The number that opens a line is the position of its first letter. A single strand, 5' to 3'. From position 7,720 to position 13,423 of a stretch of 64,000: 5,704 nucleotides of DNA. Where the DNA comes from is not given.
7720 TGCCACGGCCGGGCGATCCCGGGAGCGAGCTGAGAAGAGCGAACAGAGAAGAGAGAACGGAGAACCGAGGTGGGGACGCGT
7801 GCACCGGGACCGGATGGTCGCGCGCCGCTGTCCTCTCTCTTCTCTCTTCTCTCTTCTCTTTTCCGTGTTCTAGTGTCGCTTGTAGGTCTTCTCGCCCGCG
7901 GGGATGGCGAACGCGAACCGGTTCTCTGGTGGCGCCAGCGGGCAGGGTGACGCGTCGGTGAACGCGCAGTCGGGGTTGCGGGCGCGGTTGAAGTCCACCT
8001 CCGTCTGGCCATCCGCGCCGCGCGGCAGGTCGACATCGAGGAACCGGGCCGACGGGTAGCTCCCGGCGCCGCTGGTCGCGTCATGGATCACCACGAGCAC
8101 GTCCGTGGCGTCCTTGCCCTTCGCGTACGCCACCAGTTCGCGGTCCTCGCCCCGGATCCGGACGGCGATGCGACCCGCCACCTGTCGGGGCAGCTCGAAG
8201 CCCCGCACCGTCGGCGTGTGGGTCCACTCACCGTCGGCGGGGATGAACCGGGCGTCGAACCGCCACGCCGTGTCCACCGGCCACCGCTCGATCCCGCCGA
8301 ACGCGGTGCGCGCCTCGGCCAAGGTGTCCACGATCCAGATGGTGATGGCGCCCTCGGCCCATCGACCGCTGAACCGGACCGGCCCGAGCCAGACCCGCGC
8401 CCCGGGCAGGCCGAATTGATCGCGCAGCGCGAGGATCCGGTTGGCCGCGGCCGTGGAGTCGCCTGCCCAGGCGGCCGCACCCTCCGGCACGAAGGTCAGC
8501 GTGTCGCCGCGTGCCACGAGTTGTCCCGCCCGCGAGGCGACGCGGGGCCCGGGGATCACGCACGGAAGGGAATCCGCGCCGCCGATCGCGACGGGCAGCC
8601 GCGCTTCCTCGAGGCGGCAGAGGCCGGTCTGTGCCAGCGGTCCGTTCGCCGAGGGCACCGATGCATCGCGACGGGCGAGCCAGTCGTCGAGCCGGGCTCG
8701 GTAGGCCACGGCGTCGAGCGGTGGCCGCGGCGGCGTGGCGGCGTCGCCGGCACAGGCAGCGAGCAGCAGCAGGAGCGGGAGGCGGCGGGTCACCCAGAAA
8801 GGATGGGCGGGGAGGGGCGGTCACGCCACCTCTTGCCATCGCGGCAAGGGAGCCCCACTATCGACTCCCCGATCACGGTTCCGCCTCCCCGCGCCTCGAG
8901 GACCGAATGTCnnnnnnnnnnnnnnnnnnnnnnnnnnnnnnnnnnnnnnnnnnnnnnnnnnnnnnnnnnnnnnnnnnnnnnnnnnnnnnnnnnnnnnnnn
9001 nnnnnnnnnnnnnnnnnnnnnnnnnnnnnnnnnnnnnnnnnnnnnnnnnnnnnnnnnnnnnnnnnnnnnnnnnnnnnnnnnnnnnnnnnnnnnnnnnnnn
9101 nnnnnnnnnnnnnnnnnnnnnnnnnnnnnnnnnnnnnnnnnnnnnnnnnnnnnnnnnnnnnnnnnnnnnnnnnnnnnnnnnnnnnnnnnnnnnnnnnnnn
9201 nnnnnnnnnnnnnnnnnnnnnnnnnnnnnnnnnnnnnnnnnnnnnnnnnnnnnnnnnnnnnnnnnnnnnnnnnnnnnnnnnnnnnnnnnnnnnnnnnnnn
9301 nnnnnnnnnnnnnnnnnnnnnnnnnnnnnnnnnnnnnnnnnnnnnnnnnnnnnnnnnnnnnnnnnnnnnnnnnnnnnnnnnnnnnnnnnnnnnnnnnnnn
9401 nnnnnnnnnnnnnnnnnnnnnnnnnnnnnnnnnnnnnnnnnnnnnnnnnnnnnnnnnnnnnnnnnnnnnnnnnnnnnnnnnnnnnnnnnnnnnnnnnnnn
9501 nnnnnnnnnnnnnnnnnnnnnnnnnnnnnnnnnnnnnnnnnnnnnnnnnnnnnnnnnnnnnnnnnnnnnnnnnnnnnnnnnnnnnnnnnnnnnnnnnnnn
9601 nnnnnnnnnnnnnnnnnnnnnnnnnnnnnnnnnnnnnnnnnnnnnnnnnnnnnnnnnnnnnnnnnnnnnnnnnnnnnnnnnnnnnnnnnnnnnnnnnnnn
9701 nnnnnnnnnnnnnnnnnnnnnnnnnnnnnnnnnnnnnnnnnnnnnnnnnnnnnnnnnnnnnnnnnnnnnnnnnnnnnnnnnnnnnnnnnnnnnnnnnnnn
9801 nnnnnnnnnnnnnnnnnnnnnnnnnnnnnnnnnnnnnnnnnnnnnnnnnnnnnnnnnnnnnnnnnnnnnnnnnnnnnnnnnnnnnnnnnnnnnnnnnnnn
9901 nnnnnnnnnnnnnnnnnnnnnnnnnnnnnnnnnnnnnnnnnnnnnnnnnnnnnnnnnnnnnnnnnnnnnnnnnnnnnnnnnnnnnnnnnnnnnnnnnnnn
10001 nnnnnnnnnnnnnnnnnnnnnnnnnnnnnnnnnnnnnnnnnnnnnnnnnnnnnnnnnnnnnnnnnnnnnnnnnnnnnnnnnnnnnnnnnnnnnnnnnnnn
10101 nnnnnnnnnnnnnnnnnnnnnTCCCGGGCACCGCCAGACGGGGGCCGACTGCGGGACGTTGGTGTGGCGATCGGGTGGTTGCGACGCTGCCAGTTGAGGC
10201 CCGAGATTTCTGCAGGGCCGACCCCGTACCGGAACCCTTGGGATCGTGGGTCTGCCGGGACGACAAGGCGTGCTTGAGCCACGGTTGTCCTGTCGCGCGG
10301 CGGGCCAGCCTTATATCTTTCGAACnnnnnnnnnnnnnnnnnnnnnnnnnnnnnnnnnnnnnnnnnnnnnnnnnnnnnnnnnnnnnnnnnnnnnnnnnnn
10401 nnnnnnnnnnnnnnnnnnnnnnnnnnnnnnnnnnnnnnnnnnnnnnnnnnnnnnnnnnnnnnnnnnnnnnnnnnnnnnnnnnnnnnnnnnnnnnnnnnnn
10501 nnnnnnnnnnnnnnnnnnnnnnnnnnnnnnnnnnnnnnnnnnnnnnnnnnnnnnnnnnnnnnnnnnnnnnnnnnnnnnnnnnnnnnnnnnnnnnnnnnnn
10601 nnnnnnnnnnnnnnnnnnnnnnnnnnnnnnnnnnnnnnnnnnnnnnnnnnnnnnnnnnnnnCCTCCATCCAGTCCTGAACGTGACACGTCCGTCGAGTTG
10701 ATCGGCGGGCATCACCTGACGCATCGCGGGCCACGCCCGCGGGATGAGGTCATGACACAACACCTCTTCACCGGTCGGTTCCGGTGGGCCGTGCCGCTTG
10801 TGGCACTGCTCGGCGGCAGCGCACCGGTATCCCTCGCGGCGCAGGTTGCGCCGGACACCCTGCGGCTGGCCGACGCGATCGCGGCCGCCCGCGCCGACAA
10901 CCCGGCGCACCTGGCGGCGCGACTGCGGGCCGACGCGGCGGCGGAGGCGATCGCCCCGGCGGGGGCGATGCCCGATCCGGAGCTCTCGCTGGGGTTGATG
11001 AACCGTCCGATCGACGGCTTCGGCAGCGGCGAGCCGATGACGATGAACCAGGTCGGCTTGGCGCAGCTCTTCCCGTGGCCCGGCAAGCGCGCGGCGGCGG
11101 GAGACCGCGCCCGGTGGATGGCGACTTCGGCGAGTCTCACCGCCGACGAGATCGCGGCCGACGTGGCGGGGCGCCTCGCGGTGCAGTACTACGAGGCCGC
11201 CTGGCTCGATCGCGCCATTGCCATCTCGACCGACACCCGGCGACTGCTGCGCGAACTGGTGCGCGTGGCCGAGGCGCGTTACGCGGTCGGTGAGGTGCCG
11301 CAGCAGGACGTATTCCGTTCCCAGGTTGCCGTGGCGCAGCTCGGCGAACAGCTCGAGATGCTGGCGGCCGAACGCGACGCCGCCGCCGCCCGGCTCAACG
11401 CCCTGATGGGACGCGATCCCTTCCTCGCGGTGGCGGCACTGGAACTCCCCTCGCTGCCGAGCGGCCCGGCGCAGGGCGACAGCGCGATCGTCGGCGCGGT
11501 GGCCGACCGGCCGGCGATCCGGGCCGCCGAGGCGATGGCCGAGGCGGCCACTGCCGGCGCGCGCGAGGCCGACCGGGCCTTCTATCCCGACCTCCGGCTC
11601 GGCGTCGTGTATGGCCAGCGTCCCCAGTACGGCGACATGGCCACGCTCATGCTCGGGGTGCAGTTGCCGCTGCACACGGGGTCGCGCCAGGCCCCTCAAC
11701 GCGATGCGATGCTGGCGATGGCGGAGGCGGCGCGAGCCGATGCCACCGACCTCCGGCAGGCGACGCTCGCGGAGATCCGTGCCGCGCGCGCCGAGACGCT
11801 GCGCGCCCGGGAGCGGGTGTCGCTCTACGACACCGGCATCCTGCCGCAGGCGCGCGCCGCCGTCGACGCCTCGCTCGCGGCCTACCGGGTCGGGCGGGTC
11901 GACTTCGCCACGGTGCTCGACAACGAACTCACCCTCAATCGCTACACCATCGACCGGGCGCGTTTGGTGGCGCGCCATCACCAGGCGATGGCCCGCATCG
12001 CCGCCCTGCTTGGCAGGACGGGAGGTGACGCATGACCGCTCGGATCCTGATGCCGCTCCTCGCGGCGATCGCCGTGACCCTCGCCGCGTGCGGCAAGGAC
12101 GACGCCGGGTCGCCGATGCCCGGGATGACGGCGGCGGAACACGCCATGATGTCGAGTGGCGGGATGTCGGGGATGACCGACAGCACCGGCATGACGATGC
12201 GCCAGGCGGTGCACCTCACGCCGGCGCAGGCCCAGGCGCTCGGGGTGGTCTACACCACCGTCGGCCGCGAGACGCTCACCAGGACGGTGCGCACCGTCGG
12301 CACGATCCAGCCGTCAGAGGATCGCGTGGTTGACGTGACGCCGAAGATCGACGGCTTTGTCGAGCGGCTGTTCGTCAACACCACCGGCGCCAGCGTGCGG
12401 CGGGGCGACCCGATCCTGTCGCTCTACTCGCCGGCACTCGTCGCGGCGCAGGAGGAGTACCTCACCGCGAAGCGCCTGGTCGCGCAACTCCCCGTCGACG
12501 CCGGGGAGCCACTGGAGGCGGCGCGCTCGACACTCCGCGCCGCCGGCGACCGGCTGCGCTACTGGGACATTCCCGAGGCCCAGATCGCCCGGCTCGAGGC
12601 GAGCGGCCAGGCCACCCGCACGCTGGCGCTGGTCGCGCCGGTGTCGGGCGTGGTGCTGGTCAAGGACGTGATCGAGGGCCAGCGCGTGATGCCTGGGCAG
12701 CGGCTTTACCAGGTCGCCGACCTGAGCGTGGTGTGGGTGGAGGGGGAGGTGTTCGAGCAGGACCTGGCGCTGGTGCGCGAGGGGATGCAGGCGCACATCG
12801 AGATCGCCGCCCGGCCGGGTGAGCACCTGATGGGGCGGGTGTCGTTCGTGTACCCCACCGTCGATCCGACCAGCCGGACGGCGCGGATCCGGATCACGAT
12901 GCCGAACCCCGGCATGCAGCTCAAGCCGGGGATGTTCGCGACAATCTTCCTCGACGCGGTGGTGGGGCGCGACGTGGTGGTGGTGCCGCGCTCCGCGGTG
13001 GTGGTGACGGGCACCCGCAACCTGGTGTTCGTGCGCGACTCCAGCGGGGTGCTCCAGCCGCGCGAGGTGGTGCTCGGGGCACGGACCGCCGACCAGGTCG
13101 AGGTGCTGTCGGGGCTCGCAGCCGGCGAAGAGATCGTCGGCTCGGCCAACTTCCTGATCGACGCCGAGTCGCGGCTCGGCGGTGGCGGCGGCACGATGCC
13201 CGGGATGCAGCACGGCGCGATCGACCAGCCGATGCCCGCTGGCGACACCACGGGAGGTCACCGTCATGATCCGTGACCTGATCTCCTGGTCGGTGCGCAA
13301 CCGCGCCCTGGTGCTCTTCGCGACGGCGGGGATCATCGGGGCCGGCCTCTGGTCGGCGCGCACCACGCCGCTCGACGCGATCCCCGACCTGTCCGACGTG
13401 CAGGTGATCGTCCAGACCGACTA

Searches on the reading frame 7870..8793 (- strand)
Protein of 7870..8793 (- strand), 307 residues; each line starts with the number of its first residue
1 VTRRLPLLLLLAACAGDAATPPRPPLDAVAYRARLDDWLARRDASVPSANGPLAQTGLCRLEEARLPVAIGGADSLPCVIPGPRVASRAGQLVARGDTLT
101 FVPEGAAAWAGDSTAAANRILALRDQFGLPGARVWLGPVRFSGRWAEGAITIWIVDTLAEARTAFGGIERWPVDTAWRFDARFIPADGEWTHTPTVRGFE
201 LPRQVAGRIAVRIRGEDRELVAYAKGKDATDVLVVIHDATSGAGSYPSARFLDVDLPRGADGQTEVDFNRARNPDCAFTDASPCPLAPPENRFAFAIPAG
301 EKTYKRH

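Call 52: search_protein_families(library=pfam, proteins=[window:7870-8793:-], max_evalue=0.00001)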
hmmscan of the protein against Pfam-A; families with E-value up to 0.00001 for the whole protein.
window:7870-8793:- (307 aa): 1 family
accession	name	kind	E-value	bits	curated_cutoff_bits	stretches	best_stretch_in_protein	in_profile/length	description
PF07920.16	DUF1684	-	4.7e-35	121.3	25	1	164-302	2-139/139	Protein of unknown function (DUF1684)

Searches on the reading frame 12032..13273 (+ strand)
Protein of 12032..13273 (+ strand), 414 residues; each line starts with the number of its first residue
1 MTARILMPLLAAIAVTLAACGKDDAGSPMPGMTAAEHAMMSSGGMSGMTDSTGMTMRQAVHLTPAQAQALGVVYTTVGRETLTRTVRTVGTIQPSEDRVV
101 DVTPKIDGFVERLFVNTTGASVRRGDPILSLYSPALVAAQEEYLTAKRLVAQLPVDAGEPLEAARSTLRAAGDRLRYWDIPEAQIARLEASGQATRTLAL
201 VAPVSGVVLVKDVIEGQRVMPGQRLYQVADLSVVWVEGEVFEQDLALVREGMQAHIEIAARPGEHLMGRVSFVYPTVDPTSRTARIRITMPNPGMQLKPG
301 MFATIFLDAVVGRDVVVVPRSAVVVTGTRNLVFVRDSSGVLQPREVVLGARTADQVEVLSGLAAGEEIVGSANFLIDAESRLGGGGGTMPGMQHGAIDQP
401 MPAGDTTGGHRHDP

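Call 52: search_protein_families(library=pfam, proteins=[window:12032-13273:+], max_evalue=0.00001)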
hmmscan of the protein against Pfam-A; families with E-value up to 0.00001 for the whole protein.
window:12032-13273:+ (414 aa): 3 families
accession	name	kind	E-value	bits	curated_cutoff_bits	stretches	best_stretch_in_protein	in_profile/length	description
PF16576.10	HlyD_D23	-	2e-77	259.7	30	1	82-303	2-214/214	Barrel-sandwich domain of CusB or HlyD membrane-fusion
PF13437.12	HlyD_3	-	5.3e-20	72.6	22.2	1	200-300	2-106/106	HlyD family secretion protein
PF16572.11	HlyD_D4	-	1.1e-06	28.8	26.4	1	128-193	1-54/55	Long alpha hairpin domain of cation efflux system protein, CusB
